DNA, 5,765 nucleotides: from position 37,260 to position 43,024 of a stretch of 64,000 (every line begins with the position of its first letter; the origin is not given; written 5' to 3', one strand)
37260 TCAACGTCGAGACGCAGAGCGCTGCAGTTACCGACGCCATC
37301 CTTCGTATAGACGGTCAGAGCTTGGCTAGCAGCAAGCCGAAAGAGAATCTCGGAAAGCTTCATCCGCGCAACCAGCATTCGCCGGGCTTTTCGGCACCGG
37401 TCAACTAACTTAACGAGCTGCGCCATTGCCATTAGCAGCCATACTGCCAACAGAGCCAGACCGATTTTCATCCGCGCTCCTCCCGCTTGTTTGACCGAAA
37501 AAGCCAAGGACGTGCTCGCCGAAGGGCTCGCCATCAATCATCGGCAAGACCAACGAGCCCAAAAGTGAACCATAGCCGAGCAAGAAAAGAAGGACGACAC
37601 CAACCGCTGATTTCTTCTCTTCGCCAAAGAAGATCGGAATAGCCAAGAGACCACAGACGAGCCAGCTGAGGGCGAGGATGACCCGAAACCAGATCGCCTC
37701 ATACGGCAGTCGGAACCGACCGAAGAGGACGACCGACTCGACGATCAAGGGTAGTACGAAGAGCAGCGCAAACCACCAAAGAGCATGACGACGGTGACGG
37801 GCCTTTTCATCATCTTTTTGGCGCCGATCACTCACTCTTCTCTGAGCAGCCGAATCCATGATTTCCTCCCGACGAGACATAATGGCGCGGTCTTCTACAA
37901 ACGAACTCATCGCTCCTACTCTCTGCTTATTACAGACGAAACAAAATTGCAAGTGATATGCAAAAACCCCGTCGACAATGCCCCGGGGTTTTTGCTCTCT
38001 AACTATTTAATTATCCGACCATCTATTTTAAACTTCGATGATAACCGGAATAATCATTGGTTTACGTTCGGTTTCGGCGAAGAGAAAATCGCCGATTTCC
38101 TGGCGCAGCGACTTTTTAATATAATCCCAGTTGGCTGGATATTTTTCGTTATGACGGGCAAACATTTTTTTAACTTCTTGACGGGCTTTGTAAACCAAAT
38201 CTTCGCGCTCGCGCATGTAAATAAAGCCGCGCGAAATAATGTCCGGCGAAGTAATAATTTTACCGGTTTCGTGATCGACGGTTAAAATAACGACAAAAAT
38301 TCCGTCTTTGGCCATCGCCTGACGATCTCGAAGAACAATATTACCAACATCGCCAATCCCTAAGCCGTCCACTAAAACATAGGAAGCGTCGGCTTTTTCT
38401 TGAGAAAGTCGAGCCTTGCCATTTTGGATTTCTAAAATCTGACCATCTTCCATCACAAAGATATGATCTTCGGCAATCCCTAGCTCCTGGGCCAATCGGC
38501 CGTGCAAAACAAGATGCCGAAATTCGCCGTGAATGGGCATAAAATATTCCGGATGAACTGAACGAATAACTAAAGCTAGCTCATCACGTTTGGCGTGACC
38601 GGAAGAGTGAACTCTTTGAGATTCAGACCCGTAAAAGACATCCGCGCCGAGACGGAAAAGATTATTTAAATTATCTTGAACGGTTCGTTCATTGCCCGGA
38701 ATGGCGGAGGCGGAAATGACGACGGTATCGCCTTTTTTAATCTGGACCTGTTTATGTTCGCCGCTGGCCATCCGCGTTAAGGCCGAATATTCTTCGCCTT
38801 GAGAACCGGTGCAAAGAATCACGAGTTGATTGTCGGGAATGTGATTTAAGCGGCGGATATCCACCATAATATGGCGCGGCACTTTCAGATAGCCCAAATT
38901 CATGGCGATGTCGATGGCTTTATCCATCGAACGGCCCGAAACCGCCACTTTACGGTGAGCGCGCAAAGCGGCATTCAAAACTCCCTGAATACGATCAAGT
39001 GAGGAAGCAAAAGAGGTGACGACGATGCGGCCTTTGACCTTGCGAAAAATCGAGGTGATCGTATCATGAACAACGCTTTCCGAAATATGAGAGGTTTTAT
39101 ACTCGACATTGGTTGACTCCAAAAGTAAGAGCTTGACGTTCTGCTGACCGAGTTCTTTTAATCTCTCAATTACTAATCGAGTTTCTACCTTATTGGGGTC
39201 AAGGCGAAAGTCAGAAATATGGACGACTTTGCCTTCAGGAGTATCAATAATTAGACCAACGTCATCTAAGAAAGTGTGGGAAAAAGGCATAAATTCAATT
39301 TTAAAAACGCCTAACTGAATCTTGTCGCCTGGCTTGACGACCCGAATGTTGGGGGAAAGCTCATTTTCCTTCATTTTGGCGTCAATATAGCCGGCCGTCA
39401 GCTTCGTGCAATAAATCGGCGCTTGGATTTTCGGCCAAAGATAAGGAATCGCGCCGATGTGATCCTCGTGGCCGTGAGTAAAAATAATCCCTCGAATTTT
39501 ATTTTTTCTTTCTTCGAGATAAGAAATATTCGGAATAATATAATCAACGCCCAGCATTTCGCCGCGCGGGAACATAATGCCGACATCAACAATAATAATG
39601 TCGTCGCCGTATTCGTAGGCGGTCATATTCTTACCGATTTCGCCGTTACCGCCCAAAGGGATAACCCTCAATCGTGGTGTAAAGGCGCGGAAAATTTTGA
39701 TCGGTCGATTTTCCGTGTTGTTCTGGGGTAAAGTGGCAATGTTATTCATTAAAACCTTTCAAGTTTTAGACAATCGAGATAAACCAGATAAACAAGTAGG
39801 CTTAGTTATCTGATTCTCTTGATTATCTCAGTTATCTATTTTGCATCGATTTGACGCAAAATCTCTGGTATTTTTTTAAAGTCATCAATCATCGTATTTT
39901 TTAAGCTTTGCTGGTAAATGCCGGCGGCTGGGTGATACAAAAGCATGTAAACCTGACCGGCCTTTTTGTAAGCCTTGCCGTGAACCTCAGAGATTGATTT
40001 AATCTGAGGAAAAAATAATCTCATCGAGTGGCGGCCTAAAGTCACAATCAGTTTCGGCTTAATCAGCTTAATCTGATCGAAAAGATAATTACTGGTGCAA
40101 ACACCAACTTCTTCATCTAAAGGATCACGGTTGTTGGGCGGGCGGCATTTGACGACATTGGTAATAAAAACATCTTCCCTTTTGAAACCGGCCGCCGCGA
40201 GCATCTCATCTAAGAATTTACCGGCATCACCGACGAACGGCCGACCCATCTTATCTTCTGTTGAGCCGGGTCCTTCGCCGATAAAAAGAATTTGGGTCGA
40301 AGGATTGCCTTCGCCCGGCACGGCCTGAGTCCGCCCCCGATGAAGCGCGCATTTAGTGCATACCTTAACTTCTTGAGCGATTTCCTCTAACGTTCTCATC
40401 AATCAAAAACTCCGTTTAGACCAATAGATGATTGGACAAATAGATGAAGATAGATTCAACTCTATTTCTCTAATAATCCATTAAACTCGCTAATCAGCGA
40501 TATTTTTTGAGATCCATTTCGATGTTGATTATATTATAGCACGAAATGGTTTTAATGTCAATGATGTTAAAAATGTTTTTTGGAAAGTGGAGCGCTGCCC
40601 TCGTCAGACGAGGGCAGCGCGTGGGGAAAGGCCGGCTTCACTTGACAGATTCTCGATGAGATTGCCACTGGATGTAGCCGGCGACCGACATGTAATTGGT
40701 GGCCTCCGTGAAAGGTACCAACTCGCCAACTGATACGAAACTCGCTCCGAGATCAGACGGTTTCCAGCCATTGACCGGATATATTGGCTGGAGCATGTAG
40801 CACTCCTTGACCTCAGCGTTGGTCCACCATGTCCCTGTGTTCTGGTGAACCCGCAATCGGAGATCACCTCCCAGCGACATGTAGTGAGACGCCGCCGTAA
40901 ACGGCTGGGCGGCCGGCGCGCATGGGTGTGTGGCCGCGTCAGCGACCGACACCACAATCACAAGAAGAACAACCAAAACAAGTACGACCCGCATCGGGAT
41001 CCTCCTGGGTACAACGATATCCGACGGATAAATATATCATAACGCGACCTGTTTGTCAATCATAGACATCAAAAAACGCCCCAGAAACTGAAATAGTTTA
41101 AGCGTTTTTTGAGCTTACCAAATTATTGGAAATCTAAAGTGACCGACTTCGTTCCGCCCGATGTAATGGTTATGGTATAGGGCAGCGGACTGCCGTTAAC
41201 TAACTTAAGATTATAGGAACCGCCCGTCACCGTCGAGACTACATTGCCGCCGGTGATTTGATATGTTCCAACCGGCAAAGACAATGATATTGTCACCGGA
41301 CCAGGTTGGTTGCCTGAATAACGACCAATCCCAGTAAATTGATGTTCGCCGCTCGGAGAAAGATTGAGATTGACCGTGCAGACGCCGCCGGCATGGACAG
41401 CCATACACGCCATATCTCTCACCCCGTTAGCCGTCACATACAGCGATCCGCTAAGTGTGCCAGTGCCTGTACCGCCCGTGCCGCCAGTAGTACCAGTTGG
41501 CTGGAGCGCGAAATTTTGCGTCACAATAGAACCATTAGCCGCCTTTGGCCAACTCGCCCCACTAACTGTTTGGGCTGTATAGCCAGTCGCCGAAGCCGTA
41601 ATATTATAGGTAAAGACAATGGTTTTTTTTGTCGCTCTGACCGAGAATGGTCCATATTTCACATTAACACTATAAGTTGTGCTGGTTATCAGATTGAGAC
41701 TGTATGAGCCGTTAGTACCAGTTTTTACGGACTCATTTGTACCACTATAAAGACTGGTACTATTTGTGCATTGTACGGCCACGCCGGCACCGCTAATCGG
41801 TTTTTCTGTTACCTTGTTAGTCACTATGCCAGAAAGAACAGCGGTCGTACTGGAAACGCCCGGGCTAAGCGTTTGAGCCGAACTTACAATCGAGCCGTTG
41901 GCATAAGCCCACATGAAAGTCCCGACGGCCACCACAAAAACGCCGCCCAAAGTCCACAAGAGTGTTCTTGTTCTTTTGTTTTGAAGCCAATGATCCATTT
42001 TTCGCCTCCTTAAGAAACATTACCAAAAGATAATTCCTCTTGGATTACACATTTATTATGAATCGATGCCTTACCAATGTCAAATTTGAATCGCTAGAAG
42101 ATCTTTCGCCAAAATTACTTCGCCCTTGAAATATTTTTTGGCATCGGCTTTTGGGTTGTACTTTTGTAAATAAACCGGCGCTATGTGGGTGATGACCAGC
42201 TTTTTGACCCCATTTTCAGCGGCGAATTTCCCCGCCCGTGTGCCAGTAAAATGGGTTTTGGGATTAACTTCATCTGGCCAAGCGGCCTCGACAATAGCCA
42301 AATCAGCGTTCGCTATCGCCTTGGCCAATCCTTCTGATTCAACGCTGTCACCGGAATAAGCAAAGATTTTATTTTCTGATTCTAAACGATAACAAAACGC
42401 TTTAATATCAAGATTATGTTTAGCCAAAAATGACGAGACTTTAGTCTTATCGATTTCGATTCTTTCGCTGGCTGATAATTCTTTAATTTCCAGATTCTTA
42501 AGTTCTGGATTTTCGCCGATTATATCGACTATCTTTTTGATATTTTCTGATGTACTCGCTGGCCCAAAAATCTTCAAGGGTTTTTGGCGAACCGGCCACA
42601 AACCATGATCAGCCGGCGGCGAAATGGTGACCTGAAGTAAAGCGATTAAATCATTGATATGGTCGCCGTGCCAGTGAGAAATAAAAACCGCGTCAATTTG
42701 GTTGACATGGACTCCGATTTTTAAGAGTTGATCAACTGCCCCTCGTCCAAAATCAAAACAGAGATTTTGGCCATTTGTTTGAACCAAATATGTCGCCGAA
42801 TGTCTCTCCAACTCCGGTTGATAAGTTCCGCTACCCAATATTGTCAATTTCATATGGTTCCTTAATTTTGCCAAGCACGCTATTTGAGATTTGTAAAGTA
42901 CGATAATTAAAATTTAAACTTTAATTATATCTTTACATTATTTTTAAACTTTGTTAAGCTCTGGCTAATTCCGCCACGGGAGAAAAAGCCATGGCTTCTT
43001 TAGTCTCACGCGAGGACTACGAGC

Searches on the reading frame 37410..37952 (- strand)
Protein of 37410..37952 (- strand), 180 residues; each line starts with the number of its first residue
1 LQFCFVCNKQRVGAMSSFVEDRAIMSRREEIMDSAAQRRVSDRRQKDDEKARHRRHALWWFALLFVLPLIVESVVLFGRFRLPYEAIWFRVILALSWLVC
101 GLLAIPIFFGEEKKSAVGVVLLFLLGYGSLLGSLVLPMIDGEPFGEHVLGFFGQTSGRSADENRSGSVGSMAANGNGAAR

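Call 10: search_protein_families(library=pfam, max_evalue=0.1, proteins=[window:37410-37952:-])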
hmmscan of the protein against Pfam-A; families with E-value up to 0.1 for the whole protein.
window:37410-37952:- (180 aa): 1 family
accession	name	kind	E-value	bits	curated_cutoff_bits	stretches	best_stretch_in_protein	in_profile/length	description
PF25592.1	DUF7937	-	0.0041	16.5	31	1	35-143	120-228/402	Domain of unknown function (DUF7937)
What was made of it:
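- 37410..37910 (-): o180b. It is 166 aa from the ATG (the ORF runs up to 37952). It is a predicted multi-pass membrane protein of the GC-rich class. There is a weak DUF7937 hit only (call 10).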

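Call 22: search_protein_families(library=phrogs, max_evalue=0.01, proteins=[window:37410-37952:-])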
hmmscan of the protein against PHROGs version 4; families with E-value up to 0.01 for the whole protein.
window:37410-37952:- (180 aa): 0 families

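Call 23: search_protein_families(library=ncbifam, max_evalue=0.01, proteins=[window:37410-37952:-])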
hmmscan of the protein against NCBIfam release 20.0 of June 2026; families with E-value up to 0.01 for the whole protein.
window:37410-37952:- (180 aa): 1 family
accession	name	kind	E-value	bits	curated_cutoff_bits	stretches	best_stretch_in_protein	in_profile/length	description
TIGR00728.1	OPT_sfam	superfamily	0.0063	15.1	128.35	1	18-137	340-459/659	OPT family oligopeptide transporter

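Call 24: search_protein_families(library=padloc, max_evalue=0.01, proteins=[window:37410-37952:-])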
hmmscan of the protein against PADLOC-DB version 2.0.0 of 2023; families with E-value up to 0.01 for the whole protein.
window:37410-37952:- (180 aa): 0 families

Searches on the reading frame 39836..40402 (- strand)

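Call 11: search_protein_families(library=pfam, max_evalue=0.001, proteins=[window:39836-40402:-])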
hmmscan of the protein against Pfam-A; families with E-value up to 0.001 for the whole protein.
window:39836-40402:- (188 aa): 1 family
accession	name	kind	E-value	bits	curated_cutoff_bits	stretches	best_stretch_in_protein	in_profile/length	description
PF03167.25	UDG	-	2.2e-35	122.2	24.3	1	29-169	1-129/141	Uracil DNA glycosylase superfamily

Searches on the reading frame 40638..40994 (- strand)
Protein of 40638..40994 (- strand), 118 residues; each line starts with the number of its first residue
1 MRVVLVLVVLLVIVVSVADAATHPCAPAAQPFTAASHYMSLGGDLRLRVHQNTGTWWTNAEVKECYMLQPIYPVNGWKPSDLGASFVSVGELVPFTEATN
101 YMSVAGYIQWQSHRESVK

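Call 10: search_protein_families(library=pfam, max_evalue=0.1, proteins=[window:40638-40994:-])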
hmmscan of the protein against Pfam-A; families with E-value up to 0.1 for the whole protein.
window:40638-40994:- (118 aa): 0 families

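Call 22: search_protein_families(library=phrogs, max_evalue=0.01, proteins=[window:40638-40994:-])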
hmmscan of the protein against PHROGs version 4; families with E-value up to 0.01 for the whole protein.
window:40638-40994:- (118 aa): 0 families

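Call 23: search_protein_families(library=ncbifam, max_evalue=0.01, proteins=[window:40638-40994:-])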
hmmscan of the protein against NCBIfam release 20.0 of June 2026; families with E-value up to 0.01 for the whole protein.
window:40638-40994:- (118 aa): 0 families

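Call 24: search_protein_families(library=padloc, max_evalue=0.01, proteins=[window:40638-40994:-])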
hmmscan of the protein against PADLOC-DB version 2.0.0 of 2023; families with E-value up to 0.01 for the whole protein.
window:40638-40994:- (118 aa): 0 families

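Call 86: find_related_loci(query=window:40638-40994:-, collection=viral_contigs, flank=5000)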
Query window:40638-40994:- (118 aa) in viral_contigs; peptide patterns used: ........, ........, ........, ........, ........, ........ (x = any residue, [..] = any of these).
104 stretches matched a pattern, but none encodes a relative of the query by tblastn (E <= 1e-3).

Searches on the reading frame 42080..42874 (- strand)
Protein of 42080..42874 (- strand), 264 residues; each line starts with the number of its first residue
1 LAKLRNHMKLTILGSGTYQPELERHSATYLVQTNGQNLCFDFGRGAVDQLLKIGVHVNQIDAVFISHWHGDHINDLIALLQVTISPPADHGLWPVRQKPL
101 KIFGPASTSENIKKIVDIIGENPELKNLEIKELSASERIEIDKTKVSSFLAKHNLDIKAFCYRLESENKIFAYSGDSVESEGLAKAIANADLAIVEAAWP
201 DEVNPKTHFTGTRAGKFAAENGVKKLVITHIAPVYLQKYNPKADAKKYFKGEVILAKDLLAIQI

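Call 11: search_protein_families(library=pfam, max_evalue=0.001, proteins=[window:42080-42874:-])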
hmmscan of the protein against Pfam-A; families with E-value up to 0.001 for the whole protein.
window:42080-42874:- (264 aa): 4 families
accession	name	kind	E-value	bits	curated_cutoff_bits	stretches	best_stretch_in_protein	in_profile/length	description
PF12706.13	Lactamase_B_2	-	3.9e-19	69.5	27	1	56-231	27-200/200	Beta-lactamase superfamily domain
PF00753.33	Lactamase_B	-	2.9e-10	40.8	22.7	1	25-84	5-68/196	Metallo-beta-lactamase superfamily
PF23023.1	Anti-Pycsar_Apyc1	-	7.1e-05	22.8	50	1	27-75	21-69/250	Anti-Pycsar protein Apyc1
PF13483.12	Lactamase_B_3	-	0.0003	21.2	24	1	26-195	7-131/160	Beta-lactamase superfamily domain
